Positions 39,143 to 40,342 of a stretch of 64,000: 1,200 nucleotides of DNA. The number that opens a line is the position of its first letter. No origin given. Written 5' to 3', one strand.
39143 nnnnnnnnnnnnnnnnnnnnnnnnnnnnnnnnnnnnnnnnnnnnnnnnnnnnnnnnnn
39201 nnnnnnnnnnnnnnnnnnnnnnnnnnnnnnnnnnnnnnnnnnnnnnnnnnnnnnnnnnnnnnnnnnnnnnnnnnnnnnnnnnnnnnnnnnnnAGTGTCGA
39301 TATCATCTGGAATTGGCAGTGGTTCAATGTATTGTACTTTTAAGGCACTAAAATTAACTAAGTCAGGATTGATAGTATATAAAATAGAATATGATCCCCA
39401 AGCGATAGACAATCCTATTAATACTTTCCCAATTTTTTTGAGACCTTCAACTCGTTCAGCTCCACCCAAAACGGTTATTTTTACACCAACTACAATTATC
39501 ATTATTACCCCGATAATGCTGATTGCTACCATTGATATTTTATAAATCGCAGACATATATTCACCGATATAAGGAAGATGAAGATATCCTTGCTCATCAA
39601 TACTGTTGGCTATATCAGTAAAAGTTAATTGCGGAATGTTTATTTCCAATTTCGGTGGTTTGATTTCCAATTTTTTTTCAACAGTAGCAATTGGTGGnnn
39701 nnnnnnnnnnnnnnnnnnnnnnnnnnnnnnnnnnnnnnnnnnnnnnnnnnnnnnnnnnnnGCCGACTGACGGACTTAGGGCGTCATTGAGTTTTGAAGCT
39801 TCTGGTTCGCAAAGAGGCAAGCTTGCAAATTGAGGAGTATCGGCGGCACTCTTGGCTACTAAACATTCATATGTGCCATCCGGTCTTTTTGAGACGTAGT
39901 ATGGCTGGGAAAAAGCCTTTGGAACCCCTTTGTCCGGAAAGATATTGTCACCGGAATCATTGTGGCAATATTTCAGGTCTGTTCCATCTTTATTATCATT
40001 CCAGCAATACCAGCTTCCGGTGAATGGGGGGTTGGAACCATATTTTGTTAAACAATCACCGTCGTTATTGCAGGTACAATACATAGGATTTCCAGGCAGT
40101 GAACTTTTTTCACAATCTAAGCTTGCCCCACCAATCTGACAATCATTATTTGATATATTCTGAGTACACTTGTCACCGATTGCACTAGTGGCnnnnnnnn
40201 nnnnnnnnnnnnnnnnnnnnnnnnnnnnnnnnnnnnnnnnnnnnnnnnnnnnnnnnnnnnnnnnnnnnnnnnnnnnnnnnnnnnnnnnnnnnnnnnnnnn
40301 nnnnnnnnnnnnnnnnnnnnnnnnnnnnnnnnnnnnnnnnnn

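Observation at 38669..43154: Two adjacent surface proteins share a duplicated 2-TM hairpin module fused to M15 peptidase domains but carry different ectodomains, bracketing a lone CuA cupredoxin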

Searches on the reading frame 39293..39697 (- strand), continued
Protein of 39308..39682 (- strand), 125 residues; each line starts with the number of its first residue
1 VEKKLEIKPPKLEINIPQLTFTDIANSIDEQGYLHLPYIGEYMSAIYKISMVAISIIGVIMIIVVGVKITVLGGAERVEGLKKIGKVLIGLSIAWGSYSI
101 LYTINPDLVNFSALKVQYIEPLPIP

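Call 55: search_protein_families(library=pfam, proteins=[L074:9107-11947:+, L074:4563-6482:-, L074:2520-4379:-, L070:6493-7713:+, L070:10210-11160:+, L070:11289-12386:+, L070:5362-6006:+, L073:10516-14478:-, L074:7737-9092:+, L070:7767-8570:+], max_evalue=0.001)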
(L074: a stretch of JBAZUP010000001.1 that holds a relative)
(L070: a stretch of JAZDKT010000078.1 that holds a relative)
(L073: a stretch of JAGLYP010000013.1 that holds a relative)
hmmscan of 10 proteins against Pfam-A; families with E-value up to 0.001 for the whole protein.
L074:9107-11947:+ (946 aa): 17 families
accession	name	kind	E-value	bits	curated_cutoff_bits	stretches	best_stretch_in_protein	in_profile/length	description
PF17755.6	UvrA_DNA-bind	-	4.2e-28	98.3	23.2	1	289-392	1-110/110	UvrA DNA-binding domain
PF00005.33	ABC_tran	-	8.4e-22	78.7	25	2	797-871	70-137/137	ABC transporter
PF02463.25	SMC_N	-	4.5e-13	49.6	40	0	345-565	98-211/220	RecF/RecN/SMC N terminal domain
PF17760.6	UvrA_inter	-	8.5e-13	48.6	23.3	1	133-238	2-106/109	UvrA interaction domain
PF13304.12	AAA_21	-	2.2e-08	35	27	0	849-887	247-285/304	AAA domain, putative AbiEii toxin, Type IV TA system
PF13555.12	AAA_29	-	1.4e-07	31.6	27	0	638-661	16-39/61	P-loop containing region of AAA domain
PF13175.12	AAA_15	-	1e-06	29.1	32.1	0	513-549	330-367/374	AAA ATPase domain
PF20703.3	nSTAND1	-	3.9e-06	27.2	27.1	0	12-47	19-54/379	Novel STAND NTPase 1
PF13191.12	AAA_16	-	4.4e-06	27.7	32.6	0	27-48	25-45/167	AAA ATPase domain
PF20720.3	nSTAND3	-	1.4e-05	25.3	27.2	0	23-48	14-39/155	Novel STAND NTPase 3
PF03193.22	RsgA_GTPase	-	1.8e-05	25.1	30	0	631-683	94-146/174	RsgA GTPase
PF13476.12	AAA_23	-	2.6e-05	25.4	27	0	5-42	1-35/201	AAA domain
PF13173.12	AAA_14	-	6.3e-05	23.4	27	0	645-682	3-42/129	AAA domain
PF13238.12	AAA_18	-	0.00021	22.2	29.4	0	647-678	1-30/128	AAA domain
PF13481.12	AAA_25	-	0.00026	21.1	27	0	641-667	30-56/195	AAA domain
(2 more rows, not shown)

L074:4563-6482:- (639 aa): 1 family
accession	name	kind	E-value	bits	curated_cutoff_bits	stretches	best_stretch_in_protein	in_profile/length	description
PF00496.27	SBP_bac_5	-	2.3e-61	208.4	32.4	1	127-541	2-358/368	Bacterial extracellular solute-binding proteins, family 5 Middle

L074:2520-4379:- (619 aa): 5 families
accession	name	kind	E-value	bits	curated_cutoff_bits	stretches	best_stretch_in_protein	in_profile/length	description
PF22505.1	RNase_J_b_CASP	-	1.5e-43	148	27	1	287-410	2-125/126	Ribonuclease J, beta-CASP domain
PF17770.6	RNase_J_C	-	2.7e-30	105.8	23.8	1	518-619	1-102/102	Ribonuclease J C-terminal domain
PF00753.33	Lactamase_B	-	1.1e-15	58.5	22.7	1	82-226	5-149/196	Metallo-beta-lactamase superfamily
PF12706.13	Lactamase_B_2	-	9.5e-14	51.9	27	1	126-228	29-144/200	Beta-lactamase superfamily domain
PF07521.17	RMMBL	-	0.00013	22.3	21.6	1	428-455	14-41/63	Zn-dependent metallo-hydrolase RNA specificity domain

L070:6493-7713:+ (406 aa): 2 families
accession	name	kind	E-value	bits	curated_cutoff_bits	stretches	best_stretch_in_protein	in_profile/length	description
PF01855.24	POR_N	-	2.6e-71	240.4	27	1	16-227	4-220/231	Pyruvate flavodoxin/ferredoxin oxidoreductase, thiamine diP-bdg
PF17147.9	PFOR_II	-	7.3e-25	87.7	27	1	280-386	3-100/102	Pyruvate:ferredoxin oxidoreductase core domain II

L070:10210-11160:+ (316 aa): 1 family
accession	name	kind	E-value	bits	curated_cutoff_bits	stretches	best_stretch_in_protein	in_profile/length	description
PF02775.26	TPP_enzyme_C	-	1.4e-17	64.3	21.9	1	48-226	2-151/151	Thiamine pyrophosphate enzyme, C-terminal TPP binding domain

L070:11289-12386:+ (365 aa): 2 families
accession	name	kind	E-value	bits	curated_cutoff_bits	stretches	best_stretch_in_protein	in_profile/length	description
PF03462.23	PCRF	-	1.8e-53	181.7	24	1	30-217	4-194/194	PCRF domain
PF00472.26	RF-1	-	4.1e-43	146.5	35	1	227-335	3-116/116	RF-1 domain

L070:5362-6006:+ (214 aa): 1 family
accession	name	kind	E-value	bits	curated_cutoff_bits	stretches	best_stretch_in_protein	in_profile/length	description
PF01558.24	POR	-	2.8e-42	145.2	27.4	1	10-210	1-172/173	Pyruvate ferredoxin/flavodoxin oxidoreductase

L073:10516-14478:- (1320 aa): 5 families
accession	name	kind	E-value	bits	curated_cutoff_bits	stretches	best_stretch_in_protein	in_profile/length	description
PF04997.17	RNA_pol_Rpb1_1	-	6.4e-76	256.1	39.7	1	9-419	3-312/312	RNA polymerase Rpb1, domain 1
PF04998.22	RNA_pol_Rpb1_5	-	4.6e-60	203.8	28.5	1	816-1262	1-264/267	RNA polymerase Rpb1, domain 5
PF00623.25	RNA_pol_Rpb1_2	-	8e-39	134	25.3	2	485-562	88-165/166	RNA polymerase Rpb1, domain 2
PF04983.23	RNA_pol_Rpb1_3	-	1.8e-27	96.7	28.9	1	566-709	1-162/162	RNA polymerase Rpb1, domain 3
PF05000.22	RNA_pol_Rpb1_4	-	1.1e-10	41.8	24.8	1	745-814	24-91/107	RNA polymerase Rpb1, domain 4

L074:7737-9092:+ (451 aa): 1 family
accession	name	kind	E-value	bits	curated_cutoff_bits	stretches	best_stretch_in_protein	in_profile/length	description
PF18895.5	T4SS_pilin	-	2.1e-05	25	26.6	1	88-155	4-70/71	Type IV secretion system pilin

L070:7767-8570:+ (267 aa): 1 family
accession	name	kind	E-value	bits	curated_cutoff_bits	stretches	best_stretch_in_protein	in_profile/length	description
PF18895.5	T4SS_pilin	-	2.5e-08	34.3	26.6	1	79-144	5-69/71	Type IV secretion system pilin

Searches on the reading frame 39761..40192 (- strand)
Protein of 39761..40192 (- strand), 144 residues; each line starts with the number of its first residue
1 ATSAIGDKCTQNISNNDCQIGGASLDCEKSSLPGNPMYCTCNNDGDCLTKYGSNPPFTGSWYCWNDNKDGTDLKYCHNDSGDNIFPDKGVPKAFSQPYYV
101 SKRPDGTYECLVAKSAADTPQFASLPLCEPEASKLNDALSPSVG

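Call 73: predict_structure(alignment_id=A5)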
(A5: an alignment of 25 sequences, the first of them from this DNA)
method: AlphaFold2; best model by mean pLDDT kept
length: 144 residues; sequences in the alignment: 25
mean_pLDDT: 71.9   pTM: 0.56
mean pLDDT of the five models: 71.9, 71.0, 69.5, 65.6, 65.1
residues with pLDDT >= 90: 16; 70-90: 71; 50-70: 41; < 50: 16
segments of 3 or more residues with pLDDT < 50: 88-91, 135-144
pLDDT, mean of each block of 10 residues (from residue 1): 82 82 82 88 88 70 76 81 54 60 73 67 73 46 32
secondary structure, 60 per line:
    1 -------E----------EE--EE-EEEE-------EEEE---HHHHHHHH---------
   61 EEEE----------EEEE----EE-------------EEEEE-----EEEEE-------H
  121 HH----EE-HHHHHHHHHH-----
elements in order: E26-29 E37-40 H44-51 E61-64 E75-78 E98-102 E108-112 H130-139

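Call 75: fold_search(model_id=the predicted structure, library=pdb)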
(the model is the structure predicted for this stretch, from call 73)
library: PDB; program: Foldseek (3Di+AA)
matches with E <= 10: 59; with E <= 0.001: 0
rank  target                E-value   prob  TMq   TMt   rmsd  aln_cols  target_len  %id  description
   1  5var                  7.9e-01  0.02  0.11  0.13  17.9       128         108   13  Crystal structure of KDM4A tandem TUDOR domain in complex with a tri-methyl lysine competitive inhibitor (released 2018-03-28)
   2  9gii                  9.4e-01  0.02  0.11  0.13  18.7       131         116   14  Jumonji domain-containing protein 2A with crystallization epitope mutation R913A (released 2024-09-04)
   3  2gf7_A                1.6e+00  0.02  0.12  0.14  18.0       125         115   11  Double tudor domain structure (released 2006-05-02)
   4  7d4a                  2.0e+00  0.02  0.12  0.14  18.5       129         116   12  The Crystal Structure of human JMJD2A Tudor domain from Biortus (released 2020-10-07)
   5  1ugh_I                2.5e+00  0.02  0.11  0.17  15.2        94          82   10  CRYSTAL STRUCTURE OF HUMAN URACIL-DNA GLYCOSYLASE IN COMPLEX WITH A PROTEIN INHIBITOR: PROTEIN MIMICRY OF DNA (released 1999-02-16)
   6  2j8x_D                2.7e+00  0.02  0.11  0.17  15.4       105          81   10  Epstein-Barr virus uracil-DNA glycosylase in complex with Ugi from PBS-2 (released 2006-12-13)
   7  1eui_C                3.1e+00  0.02  0.11  0.18  13.8        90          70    9  ESCHERICHIA COLI URACIL-DNA GLYCOSYLASE COMPLEX WITH URACIL-DNA GLYCOSYLASE INHIBITOR PROTEIN (released 1999-06-22)
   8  8zwo_A                3.3e+00  0.11  0.16  0.06   9.8        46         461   26  Structure of CTF18-PCNA with ATP (released 2025-06-18)
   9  9r2r_C                3.9e+00  0.03  0.12  0.14   9.3        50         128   22  De novo designed M7 protein fold (released 2025-05-14)
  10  6wa9_A                3.9e+00  0.03  0.15  0.09  13.6        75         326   12  Structure of the Chlamydia pneumoniae CdsV and CdsO protein complex (released 2020-09-30)
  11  6ey6_B                3.9e+00  0.01  0.11  0.08  17.0       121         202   12  C-terminal part (residues 315-516) of PorM with the llama nanobody nb130 (released 2018-02-07)
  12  8umv_A                4.1e+00  0.08  0.14  0.05  10.7        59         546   24  Atomic model of the human CTF18-RFC-PCNA-DNA ternary complex with narrow PCNA opening state I (state 5) (released 2024-05-08)
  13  9evs_1g               4.1e+00  0.02  0.13  0.19  15.5       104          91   14  Structure of the flowering plant mitoribosome with P-site tRNA (released 2025-09-03)
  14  9qf6_Bk               4.3e+00  0.04  0.10  0.22  12.7        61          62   16  Structure of P. furiosus 70S ribosome in RsmB deleted strain (released 2025-11-05)
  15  2zc3_D                4.6e+00  0.04  0.16  0.16  13.0        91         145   13  Penicillin-binding protein 2X (PBP 2X) acyl-enzyme complex (biapenem) from Streptococcus pneumoniae (released 2008-04-08)
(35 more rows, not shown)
